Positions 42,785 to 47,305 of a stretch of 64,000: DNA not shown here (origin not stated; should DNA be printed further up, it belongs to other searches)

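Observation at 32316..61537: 29-kb co-oriented cluster of giant membrane-anchored surface-protein genes around a membrane-embedded tandem AAA+ ATPase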

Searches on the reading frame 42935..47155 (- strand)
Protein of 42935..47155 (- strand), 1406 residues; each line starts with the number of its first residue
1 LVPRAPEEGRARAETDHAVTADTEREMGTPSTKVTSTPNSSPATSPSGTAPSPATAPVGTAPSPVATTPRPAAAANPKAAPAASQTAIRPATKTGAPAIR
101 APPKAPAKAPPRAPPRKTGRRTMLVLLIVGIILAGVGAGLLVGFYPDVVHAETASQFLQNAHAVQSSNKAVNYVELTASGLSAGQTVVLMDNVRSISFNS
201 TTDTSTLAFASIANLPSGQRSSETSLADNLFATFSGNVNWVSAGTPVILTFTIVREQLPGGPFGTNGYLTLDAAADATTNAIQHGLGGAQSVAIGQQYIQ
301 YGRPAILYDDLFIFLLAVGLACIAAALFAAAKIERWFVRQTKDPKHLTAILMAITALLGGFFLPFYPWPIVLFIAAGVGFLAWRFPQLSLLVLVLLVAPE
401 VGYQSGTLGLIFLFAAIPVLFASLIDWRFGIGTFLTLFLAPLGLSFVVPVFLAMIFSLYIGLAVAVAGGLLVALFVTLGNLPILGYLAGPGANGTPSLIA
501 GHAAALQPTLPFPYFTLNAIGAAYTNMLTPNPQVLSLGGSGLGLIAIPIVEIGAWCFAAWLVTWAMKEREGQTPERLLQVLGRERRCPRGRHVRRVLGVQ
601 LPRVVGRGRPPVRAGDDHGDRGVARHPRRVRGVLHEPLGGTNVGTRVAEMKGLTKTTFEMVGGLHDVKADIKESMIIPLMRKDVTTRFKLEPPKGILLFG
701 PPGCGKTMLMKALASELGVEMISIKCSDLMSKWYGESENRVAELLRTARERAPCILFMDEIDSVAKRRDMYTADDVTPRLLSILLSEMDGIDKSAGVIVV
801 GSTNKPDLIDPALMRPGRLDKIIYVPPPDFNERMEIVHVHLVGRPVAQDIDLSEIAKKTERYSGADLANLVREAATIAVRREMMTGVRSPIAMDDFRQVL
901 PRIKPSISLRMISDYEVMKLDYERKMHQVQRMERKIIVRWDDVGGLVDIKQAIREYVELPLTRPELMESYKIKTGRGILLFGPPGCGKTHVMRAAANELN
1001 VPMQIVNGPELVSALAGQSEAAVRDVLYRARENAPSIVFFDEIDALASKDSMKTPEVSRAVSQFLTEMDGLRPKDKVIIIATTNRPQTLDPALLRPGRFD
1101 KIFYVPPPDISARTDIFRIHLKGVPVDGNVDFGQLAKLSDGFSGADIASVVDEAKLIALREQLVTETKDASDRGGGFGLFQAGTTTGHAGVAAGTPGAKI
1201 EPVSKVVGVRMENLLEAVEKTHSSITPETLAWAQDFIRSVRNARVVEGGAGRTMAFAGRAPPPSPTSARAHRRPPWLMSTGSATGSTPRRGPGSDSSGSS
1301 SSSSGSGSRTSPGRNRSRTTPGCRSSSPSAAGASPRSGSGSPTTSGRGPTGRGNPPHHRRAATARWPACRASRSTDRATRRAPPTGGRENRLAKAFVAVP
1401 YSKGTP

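Call 8: search_protein_families(library=pfam, proteins=[window:42935-47155:-], max_evalue=0.01)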
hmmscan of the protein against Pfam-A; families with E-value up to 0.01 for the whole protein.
window:42935-47155:- (1406 aa): 41 families (the best 25 are shown)
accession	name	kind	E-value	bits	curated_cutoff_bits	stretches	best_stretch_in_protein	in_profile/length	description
PF00004.35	AAA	-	5.6e-86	286.1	21.2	2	696-826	1-130/131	ATPase family associated with various cellular activities (AAA)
PF17862.7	AAA_lid_3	-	7.6e-28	96.1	27.2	2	849-885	1-37/45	AAA+ lid domain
PF07728.20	AAA_5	-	7.5e-13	49.1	22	2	978-1094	2-136/139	AAA domain (dynein-related subfamily)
PF05496.18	RuvB_N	-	9.2e-13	48.7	27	2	689-767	29-99/159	Holliday junction DNA helicase RuvB P-loop domain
PF13191.12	AAA_16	-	2.5e-12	48.1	32.6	1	968-1078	17-135/167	AAA ATPase domain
PF07724.20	AAA_2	-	7.9e-12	46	27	2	696-784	6-99/166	AAA domain (Cdc48 subfamily)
PF13401.12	AAA_22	-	1.2e-11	45.5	27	1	696-731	8-46/130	AAA domain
PF13173.12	AAA_14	-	6.2e-11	42.8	27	1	696-820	5-116/129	AAA domain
PF13671.12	AAA_33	-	1.6e-09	38.7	27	1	978-1088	2-84/143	AAA domain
PF00910.28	RNA_helicase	-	9e-09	36.2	21.5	1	696-721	1-26/105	RNA helicase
PF01637.24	ATPase_2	-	3.1e-08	34.1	33.2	0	971-1079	16-114/225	ATPase domain predominantly from Archaea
PF13238.12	AAA_18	-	5.2e-08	33.8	29.4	1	696-740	1-44/128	AAA domain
PF06068.19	TIP49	-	7.1e-08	32.4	23.8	1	966-1022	42-99/347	TIP49 P-loop domain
PF13207.12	AAA_17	-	7.8e-08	33.1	27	1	699-737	1-37/136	AAA domain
PF03215.21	Rad17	-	8.9e-08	32.7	23.8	1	696-722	48-74/186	Rad17 P-loop domain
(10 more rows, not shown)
